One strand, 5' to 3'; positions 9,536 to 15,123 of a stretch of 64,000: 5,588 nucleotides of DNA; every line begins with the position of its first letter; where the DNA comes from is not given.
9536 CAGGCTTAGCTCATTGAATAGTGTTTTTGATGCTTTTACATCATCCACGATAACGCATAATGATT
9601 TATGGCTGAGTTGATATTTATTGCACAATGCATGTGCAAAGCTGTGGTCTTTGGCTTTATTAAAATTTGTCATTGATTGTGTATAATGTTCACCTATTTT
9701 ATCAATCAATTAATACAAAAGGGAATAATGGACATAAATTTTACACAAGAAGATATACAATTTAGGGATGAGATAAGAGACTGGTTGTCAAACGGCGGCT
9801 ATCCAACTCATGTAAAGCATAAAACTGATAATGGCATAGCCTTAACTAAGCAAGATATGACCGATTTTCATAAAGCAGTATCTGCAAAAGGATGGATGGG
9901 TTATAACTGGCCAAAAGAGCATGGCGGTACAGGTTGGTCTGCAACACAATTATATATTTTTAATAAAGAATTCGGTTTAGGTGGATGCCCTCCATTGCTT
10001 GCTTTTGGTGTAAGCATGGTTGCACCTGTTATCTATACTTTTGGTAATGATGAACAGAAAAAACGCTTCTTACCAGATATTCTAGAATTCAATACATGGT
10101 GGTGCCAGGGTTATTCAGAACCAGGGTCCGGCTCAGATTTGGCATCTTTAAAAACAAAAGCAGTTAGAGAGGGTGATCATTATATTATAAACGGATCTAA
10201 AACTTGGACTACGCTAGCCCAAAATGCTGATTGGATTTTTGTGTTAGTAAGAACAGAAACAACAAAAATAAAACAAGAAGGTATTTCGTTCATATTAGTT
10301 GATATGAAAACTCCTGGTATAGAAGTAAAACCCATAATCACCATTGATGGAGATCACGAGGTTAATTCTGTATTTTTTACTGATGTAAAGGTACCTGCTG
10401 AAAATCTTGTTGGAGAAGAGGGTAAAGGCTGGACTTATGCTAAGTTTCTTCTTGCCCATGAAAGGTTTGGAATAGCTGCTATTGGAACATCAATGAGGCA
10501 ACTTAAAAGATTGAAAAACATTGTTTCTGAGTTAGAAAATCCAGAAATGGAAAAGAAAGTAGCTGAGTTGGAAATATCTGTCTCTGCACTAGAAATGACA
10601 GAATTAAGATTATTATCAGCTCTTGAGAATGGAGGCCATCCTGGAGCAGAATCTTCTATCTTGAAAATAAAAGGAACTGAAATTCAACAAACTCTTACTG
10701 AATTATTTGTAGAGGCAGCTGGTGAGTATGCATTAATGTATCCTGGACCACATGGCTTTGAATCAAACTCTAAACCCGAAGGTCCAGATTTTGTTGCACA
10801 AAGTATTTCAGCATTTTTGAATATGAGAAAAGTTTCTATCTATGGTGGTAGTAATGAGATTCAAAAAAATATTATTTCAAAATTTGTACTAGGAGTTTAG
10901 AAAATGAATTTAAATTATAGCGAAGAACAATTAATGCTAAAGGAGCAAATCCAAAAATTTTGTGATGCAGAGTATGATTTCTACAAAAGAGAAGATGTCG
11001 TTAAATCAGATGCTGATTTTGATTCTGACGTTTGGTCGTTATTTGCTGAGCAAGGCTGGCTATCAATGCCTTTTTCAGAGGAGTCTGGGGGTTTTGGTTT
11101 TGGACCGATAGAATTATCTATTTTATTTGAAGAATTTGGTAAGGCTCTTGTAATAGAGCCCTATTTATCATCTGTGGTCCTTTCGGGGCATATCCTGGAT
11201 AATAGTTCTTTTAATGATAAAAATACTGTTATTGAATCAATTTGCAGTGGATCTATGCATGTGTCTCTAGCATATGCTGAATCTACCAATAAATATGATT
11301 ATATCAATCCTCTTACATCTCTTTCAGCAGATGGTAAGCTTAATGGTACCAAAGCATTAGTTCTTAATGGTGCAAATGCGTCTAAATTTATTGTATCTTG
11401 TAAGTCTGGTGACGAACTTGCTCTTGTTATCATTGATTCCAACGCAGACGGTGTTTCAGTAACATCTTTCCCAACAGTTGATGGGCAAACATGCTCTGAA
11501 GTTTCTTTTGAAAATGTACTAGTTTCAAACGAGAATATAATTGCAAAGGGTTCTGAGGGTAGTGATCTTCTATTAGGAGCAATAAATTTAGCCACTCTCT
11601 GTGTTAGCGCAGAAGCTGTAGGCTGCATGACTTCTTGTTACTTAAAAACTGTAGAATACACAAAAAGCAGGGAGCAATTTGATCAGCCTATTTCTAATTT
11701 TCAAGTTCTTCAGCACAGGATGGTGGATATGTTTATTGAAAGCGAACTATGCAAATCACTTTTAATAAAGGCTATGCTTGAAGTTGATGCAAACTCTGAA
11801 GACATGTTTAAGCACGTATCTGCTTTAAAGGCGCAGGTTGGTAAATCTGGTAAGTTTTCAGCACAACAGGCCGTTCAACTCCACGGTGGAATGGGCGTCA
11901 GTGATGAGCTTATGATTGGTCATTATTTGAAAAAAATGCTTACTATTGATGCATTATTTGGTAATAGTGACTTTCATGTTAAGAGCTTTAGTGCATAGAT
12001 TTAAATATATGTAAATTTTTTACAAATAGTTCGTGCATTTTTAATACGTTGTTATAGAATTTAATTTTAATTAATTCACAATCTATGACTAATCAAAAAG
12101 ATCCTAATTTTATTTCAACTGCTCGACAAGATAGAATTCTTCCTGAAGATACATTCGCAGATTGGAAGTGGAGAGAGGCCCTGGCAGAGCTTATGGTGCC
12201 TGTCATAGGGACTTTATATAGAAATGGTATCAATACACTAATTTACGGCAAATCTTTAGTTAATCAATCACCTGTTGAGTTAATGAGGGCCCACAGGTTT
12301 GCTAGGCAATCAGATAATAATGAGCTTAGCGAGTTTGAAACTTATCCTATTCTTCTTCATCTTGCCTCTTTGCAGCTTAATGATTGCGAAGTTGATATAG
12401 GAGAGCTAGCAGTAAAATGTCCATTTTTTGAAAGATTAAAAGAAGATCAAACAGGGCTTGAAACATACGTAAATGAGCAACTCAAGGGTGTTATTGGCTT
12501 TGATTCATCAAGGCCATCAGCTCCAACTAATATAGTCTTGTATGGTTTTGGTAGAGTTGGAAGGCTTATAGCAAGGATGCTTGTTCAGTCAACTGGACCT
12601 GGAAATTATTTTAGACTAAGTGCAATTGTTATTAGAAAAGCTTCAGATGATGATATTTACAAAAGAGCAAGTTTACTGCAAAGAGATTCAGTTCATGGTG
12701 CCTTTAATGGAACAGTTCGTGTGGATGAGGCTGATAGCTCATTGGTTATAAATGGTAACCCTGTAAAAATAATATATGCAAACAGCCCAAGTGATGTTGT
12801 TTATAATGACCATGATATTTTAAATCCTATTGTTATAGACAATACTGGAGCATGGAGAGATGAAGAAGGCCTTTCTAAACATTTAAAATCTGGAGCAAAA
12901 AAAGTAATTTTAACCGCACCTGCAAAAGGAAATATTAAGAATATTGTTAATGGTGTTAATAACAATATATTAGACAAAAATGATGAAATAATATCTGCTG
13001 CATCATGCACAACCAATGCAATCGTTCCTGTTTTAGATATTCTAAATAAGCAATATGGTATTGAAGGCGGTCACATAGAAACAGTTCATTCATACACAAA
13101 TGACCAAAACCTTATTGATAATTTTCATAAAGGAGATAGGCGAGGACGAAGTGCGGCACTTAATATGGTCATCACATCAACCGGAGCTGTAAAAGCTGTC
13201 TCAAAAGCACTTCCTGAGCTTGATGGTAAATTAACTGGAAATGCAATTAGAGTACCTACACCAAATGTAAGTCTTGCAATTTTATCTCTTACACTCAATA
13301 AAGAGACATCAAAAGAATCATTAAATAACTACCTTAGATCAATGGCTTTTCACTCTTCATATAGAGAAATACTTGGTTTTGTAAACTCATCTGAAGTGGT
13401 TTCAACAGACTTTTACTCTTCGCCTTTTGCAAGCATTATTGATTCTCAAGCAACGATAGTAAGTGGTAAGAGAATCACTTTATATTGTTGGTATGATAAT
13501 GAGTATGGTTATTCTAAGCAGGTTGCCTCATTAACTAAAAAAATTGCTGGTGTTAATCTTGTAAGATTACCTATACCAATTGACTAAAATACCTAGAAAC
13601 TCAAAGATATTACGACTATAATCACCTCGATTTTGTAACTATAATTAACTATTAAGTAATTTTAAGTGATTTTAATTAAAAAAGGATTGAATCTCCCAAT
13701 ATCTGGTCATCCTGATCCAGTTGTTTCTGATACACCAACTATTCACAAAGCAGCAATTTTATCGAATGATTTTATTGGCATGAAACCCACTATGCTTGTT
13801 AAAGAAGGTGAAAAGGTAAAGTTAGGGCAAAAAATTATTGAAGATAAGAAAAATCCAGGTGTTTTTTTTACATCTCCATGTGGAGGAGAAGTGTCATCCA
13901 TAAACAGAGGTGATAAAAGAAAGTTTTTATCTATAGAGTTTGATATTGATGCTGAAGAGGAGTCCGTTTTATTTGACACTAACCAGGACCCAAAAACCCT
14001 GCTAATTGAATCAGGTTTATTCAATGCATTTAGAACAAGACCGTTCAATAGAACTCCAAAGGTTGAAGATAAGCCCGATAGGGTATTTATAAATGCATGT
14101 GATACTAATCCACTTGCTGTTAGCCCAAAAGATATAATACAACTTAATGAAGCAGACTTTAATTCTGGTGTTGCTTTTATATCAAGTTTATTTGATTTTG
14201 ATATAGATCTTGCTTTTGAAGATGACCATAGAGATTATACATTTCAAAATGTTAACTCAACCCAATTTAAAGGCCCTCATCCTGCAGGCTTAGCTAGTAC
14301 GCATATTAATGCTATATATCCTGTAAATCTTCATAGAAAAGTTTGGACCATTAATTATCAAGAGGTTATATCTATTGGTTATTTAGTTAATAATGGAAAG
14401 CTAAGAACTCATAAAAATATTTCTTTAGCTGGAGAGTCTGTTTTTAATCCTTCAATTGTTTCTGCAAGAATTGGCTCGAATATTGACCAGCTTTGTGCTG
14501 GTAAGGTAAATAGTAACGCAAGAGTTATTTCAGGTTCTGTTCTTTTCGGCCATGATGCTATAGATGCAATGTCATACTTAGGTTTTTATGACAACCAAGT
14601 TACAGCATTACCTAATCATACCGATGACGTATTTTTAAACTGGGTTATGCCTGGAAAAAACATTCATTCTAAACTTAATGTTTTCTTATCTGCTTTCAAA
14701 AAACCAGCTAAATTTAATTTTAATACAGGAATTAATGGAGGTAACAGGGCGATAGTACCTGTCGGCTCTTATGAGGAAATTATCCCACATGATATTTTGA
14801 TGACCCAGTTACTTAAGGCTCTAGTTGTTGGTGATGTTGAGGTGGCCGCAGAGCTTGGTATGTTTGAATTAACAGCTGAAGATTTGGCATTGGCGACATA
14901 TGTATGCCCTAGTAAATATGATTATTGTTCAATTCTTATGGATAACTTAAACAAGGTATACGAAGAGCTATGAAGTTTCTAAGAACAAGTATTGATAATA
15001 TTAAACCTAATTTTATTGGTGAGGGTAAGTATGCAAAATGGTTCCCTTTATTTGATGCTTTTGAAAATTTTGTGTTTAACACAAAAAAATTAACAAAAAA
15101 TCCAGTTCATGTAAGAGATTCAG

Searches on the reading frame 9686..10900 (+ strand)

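Call 34: search_protein_families(library=pfam, proteins=[window:9686-10900:+], max_evalue=0.00001)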
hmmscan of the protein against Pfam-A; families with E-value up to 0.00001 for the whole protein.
window:9686-10900:+ (404 aa): 3 families
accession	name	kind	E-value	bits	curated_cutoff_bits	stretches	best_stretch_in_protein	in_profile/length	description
PF02770.24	Acyl-CoA_dh_M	-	5.9e-22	78.1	33.3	1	140-223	1-84/97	Acyl-CoA dehydrogenase, middle domain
PF02771.21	Acyl-CoA_dh_N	-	9.3e-18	65.1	22.9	1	20-134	1-111/113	Acyl-CoA dehydrogenase, N-terminal domain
PF00441.29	Acyl-CoA_dh_1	-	7.4e-16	59.1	22.4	1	246-401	1-149/150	Acyl-CoA dehydrogenase, C-terminal domain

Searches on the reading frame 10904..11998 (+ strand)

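Call 34: search_protein_families(library=pfam, proteins=[window:10904-11998:+], max_evalue=0.00001)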
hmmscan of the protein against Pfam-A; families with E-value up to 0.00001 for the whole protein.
window:10904-11998:+ (364 aa): 3 families
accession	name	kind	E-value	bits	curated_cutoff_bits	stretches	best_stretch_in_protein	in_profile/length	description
PF00441.29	Acyl-CoA_dh_1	-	7.6e-23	81.8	22.4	1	219-359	3-142/150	Acyl-CoA dehydrogenase, C-terminal domain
PF02771.21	Acyl-CoA_dh_N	-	1e-12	48.9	22.9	1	6-116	1-112/113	Acyl-CoA dehydrogenase, N-terminal domain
PF02770.24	Acyl-CoA_dh_M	-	5.3e-08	33.4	33.3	1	122-205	2-97/97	Acyl-CoA dehydrogenase, middle domain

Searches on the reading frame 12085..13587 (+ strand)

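Call 34: search_protein_families(library=pfam, proteins=[window:12085-13587:+], max_evalue=0.00001)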
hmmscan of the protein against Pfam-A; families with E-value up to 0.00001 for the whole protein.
window:12085-13587:+ (500 aa): 2 families
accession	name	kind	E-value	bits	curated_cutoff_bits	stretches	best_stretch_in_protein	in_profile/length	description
PF02800.25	Gp_dh_C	-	1.3e-43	148.8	24.4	1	313-470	1-158/158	Glyceraldehyde 3-phosphate dehydrogenase, C-terminal domain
PF00044.30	Gp_dh_N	-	6.9e-19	68.5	31.7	1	149-259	2-100/101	Glyceraldehyde 3-phosphate dehydrogenase, NAD binding domain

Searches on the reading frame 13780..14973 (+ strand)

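Call 34: search_protein_families(library=pfam, proteins=[window:13780-14973:+], max_evalue=0.00001)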
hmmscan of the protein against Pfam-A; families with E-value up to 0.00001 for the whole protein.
window:13780-14973:+ (397 aa): 3 families
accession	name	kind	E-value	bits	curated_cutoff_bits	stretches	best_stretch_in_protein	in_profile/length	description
PF24836.1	NQRA_2nd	-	3.3e-42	144.5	25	1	72-208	7-145/145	NqrA second alpha/beta domain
PF05896.17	NQRA_N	-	2e-20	73.2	25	1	1-56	38-93/94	NqrA N-terminal barrel-sandwich hybrid domain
PF11973.14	NQRA_SLBB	-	2.7e-11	44.2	27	1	214-260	2-49/51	NQRA C-terminal domain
